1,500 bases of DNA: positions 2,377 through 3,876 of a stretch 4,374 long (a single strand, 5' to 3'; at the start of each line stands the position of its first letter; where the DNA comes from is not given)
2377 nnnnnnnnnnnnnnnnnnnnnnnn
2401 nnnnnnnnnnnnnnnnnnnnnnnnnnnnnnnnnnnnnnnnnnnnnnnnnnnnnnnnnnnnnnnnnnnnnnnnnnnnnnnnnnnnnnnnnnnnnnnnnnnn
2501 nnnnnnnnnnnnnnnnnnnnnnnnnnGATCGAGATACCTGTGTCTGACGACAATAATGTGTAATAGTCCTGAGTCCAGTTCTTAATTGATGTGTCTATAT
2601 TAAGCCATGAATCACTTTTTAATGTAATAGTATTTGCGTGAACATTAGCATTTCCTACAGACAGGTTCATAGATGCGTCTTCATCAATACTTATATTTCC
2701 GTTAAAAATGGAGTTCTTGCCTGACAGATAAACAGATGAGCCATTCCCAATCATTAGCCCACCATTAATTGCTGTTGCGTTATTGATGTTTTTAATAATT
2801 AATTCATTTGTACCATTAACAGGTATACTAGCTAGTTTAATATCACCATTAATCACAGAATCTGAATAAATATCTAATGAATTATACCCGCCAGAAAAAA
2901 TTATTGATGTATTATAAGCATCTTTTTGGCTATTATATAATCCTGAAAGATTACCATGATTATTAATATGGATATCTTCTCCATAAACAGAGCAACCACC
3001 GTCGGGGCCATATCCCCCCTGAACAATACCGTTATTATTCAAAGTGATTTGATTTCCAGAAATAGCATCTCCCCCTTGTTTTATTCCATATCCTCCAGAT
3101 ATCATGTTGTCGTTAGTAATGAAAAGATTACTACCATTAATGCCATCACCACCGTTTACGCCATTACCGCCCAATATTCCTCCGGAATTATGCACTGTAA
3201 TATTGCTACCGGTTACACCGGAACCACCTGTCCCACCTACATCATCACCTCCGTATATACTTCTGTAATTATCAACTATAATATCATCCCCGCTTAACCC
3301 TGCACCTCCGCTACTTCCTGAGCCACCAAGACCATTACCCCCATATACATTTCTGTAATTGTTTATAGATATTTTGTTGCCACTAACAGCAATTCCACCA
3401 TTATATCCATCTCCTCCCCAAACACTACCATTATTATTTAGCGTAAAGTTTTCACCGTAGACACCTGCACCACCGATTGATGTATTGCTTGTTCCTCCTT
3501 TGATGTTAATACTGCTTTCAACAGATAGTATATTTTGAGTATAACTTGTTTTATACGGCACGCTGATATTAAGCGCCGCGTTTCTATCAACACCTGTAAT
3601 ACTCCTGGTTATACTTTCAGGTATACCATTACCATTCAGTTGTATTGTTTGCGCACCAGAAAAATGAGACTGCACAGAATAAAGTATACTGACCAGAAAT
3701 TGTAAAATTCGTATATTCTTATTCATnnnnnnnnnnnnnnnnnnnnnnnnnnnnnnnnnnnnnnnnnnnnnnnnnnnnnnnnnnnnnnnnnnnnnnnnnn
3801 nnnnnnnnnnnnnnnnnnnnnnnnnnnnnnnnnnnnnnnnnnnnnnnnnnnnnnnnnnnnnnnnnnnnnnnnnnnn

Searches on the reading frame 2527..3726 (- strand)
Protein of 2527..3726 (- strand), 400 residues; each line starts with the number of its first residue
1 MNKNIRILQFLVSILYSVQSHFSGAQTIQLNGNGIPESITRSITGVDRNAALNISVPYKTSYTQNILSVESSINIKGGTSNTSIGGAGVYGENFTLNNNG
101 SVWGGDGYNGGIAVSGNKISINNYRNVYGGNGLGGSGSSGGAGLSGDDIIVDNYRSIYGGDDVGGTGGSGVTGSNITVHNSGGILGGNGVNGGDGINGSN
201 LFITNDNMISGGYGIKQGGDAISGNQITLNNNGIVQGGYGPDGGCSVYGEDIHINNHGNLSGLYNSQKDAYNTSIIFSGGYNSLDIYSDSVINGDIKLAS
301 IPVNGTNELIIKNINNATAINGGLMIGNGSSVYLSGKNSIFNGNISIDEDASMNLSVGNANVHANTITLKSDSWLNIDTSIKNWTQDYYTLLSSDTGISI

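Call 39: search_dna_similar(query=window:2527-3726:-, collection=plasmids, mode=protein, max_rows=40, rows=spread)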
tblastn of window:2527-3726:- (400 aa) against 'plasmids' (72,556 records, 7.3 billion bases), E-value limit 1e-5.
Records with a match: 244; places in all: 246; records where one place covers at least 80% of the query: 226.
Best place of each record, by identity: >=99% 159; 95-99% 64; 90-95% 2; 60-80% 2; <60% 17.
By first word of the organism name: Escherichia 230; Salmonella 11; Shigella 3.
By predicted mobility (MOB-suite, as given by PLSDB): mobilizable 109; non-mobilizable 69; conjugative 66.
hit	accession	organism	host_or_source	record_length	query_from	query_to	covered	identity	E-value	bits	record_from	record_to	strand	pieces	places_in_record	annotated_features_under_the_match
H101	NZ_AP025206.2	Escherichia coli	Homo sapiens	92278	1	400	100%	99.8%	0e+0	611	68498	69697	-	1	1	autotransporter outer membrane beta-barrel domain-containing protein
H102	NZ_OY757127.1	Escherichia coli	-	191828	1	400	100%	99.8%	0e+0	611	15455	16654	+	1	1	autotransporter outer membrane beta-barrel domain-containing protein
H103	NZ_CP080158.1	Escherichia coli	chicken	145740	1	400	100%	99.5%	0e+0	609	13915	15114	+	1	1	autotransporter outer membrane beta-barrel domain-containing protein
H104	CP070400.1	Escherichia coli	animal,chicken caecal content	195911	1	400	100%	99.5%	0e+0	608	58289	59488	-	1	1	autotransporter outer membrane beta-barrel domain-containing protein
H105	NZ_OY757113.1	Escherichia coli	-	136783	1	400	100%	99.3%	0e+0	608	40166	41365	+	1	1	autotransporter outer membrane beta-barrel domain-containing protein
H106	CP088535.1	Escherichia coli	Homo sapiens,blood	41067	1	400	100%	99.3%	0e+0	608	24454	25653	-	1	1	autotransporter outer membrane beta-barrel domain-containing protein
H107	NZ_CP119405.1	Escherichia coli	Cell culutre,Human faeces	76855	1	400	100%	99.3%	0e+0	608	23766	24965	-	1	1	autotransporter outer membrane beta-barrel domain-containing protein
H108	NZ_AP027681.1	Escherichia coli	-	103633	1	400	100%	99.3%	0e+0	608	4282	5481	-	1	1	autotransporter outer membrane beta-barrel domain-containing protein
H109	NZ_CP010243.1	Escherichia coli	-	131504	1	400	100%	99.3%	0e+0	607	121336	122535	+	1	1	autotransporter outer membrane beta-barrel domain-containing protein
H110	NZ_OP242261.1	Escherichia coli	Homo sapiens,stool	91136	1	400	100%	99.3%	0e+0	607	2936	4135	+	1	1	autotransporter outer membrane beta-barrel domain-containing protein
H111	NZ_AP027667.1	Escherichia coli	Homo sapiens,whole organism,feces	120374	1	400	100%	99.3%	0e+0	607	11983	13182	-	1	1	autotransporter outer membrane beta-barrel domain-containing protein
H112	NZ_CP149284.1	Salmonella enterica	Homo sapiens,single cell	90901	1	400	100%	99.3%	0e+0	607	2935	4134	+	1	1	autotransporter outer membrane beta-barrel domain-containing protein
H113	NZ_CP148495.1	Escherichia coli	Chicken,single cell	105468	1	400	100%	99.3%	0e+0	607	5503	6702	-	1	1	autotransporter outer membrane beta-barrel domain-containing protein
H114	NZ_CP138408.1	Escherichia coli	Homo sapiens,Bacterial pure ...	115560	1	400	100%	99.3%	0e+0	607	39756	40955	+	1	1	autotransporter outer membrane beta-barrel domain-containing protein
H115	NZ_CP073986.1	Escherichia coli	Poultry,pure culture,Cloacal sample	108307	1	400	100%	99.3%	0e+0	607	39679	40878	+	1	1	autotransporter outer membrane beta-barrel domain-containing protein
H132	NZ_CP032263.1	Escherichia coli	-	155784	1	400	100%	97.5%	0e+0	598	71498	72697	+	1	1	autotransporter outer membrane beta-barrel domain-containing protein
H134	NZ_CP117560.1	Escherichia albertii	Columba livia,whole organism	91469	1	400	100%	96.8%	0e+0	597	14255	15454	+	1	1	none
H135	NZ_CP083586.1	Escherichia coli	culture,meat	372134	1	400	100%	96.0%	0e+0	584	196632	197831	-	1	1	autotransporter outer membrane beta-barrel domain-containing protein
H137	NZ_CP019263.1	Escherichia coli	chicken,whole organism,stool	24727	1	400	93%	73.5%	3e-89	521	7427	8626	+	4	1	none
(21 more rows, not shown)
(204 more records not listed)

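Call 40: get_annotated_region(hit=H134, flank=700)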
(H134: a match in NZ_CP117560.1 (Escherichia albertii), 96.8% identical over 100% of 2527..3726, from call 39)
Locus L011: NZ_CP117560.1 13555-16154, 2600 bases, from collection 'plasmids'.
description: Escherichia albertii strain BIA_8 plasmid pEA8_2, complete sequence
organism: Escherichia albertii (NCBI taxid 208962)
taxonomy: Bacteria; Pseudomonadota; Gammaproteobacteria; Enterobacterales; Enterobacteriaceae; Escherichia; Escherichia albertii
host: -; source: Columba livia,whole organism; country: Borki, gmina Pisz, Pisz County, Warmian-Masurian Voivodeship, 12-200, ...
typing (MOB-suite, as given by PLSDB): conjugative; replicon IncI-gamma/K1; relaxase MOBP; mating-pair formation MPF_I
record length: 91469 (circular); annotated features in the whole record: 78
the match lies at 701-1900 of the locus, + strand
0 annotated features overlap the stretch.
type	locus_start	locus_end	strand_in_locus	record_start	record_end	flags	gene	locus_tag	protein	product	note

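Call 41: get_annotated_region(hit=H135, flank=700)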
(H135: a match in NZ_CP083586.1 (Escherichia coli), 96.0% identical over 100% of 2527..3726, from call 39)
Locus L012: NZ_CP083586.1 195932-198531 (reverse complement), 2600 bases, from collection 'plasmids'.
description: Escherichia coli strain ECNB21-M121 plasmid pNDM-M121, complete sequence
organism: Escherichia coli (NCBI taxid 562)
taxonomy: Bacteria; Pseudomonadota; Gammaproteobacteria; Enterobacterales; Enterobacteriaceae; Escherichia; Escherichia coli
host: -; source: culture,meat; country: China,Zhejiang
typing (MOB-suite, as given by PLSDB): conjugative; replicon IncHI2A,IncY,rep_cluster_1088; relaxase MOBH; mating-pair formation MPF_F
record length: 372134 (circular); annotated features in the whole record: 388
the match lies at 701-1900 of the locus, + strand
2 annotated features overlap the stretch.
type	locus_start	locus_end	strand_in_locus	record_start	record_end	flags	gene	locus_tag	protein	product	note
CDS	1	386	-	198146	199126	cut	-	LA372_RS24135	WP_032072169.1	IS5-like element ISKpn26 family transposase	-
CDS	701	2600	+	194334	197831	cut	-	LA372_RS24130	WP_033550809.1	autotransporter outer membrane beta-barrel domain-containing protein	GO:0046819 - protein secretion by the type V secretion system [Evidence IEA]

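Call 42: get_annotated_region(hit=H137, flank=700)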
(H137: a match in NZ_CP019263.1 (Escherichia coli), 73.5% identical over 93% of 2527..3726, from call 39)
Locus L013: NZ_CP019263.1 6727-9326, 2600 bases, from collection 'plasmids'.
description: Escherichia coli strain 13C1065T plasmid p13C1065T-4, complete sequence
organism: Escherichia coli (NCBI taxid 562)
taxonomy: Bacteria; Pseudomonadota; Gammaproteobacteria; Enterobacterales; Enterobacteriaceae; Escherichia; Escherichia coli
host: -; source: chicken,whole organism,stool; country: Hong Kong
typing (MOB-suite, as given by PLSDB): non-mobilizable
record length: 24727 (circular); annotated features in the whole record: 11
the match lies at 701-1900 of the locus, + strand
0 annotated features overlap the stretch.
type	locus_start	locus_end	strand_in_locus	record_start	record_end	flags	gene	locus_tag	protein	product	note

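Call 43: get_annotated_region(hit=H132, flank=700)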
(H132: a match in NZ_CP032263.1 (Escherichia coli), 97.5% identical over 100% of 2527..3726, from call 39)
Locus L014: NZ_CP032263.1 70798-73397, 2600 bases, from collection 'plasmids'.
description: Escherichia coli strain AR_0089 plasmid unnamed1, complete sequence
organism: Escherichia coli (NCBI taxid 562)
taxonomy: Bacteria; Pseudomonadota; Gammaproteobacteria; Enterobacterales; Enterobacteriaceae; Escherichia; Escherichia coli
host: -; source: -; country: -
typing (MOB-suite, as given by PLSDB): conjugative; replicon IncFIB,IncFIC,rep_cluster_2244; relaxase MOBF; mating-pair formation MPF_F
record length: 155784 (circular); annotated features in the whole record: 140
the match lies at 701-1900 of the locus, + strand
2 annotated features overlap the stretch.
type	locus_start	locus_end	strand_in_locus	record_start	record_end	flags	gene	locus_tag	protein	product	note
CDS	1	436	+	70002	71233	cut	-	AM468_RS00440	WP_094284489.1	IS3 family transposase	-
CDS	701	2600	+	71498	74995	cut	-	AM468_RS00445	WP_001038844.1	autotransporter outer membrane beta-barrel domain-containing protein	GO:0046819 - protein secretion by the type V secretion system [Evidence IEA]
